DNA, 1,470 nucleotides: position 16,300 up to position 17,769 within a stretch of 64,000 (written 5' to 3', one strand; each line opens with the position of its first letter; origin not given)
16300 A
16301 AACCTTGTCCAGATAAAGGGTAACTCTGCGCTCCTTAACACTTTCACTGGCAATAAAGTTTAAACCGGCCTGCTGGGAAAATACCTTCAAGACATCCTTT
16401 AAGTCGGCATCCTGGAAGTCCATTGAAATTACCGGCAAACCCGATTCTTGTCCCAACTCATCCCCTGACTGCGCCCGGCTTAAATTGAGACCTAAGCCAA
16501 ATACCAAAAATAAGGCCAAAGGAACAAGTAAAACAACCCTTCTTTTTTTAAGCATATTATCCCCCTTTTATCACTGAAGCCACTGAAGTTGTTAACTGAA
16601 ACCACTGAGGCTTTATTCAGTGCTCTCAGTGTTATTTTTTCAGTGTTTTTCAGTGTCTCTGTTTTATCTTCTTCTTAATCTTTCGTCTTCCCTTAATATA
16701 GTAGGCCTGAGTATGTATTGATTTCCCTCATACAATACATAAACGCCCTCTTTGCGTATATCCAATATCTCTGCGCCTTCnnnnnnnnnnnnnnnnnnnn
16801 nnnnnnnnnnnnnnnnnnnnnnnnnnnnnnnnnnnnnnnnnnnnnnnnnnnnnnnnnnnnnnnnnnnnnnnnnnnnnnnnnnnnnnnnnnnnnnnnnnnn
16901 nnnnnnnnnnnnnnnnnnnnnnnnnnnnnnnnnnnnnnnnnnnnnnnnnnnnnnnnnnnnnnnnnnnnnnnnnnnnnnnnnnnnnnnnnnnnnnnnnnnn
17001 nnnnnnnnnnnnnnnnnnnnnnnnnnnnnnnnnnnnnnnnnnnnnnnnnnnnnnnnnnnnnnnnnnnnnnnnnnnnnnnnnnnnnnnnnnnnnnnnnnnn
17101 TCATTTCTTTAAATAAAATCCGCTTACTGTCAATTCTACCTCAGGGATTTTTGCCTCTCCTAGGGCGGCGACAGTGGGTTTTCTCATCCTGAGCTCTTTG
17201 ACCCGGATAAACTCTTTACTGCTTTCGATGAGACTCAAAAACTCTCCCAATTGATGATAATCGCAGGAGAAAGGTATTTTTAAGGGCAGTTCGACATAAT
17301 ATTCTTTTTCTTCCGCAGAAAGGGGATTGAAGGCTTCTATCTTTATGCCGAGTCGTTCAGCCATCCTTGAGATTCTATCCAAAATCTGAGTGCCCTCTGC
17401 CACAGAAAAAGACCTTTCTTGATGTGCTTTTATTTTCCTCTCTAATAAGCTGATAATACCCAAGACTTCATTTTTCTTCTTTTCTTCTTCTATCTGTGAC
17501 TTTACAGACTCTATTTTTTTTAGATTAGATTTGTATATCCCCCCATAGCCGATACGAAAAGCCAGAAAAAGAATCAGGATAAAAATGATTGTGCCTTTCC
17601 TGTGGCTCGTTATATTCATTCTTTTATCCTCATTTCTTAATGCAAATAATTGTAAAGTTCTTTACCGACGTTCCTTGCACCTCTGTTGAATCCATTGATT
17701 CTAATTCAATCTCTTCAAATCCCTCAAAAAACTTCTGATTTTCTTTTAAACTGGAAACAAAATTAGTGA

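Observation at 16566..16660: Family A palindromic repeats (CACTGAR xN / YTCAGTG xN), three copies, each parked between a stop codon and the next gene's SD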

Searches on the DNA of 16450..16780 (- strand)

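Call 49: search_rna_families(source=window, start=16450, end=16780, threshold=evalue, max_evalue=1)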
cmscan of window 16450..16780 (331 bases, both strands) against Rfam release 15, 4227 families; matches with E-value up to 1: 0.
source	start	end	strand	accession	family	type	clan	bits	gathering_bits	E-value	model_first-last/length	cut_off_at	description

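Call 62: search_dna_similar(query=window:16556-16666:-, collection=plasmids, mode=distant, max_evalue=0.01, max_rows=15)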
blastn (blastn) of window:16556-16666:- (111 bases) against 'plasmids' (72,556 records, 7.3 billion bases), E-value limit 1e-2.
No match.

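Call 63: search_dna_similar(query=window:16556-16666:-, collection=phages, mode=distant, max_evalue=0.01, max_rows=10)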
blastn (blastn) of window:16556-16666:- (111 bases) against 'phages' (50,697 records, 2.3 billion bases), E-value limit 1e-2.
No match.

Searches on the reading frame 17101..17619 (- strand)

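Call 10: search_protein_families(library=pfam, proteins=[window:17101-17619:-])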
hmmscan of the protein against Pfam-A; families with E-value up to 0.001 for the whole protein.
window:17101-17619:- (172 aa): 2 families
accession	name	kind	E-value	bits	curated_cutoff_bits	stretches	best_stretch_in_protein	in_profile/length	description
PF04350.18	PilO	-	5e-11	43.4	22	1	74-149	50-125/145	Pilus assembly protein, PilO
PF10741.14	T2SSM_b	-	1.3e-08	35.1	21.7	1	74-168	14-110/111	Type II secretion system (T2SS), protein M subtype b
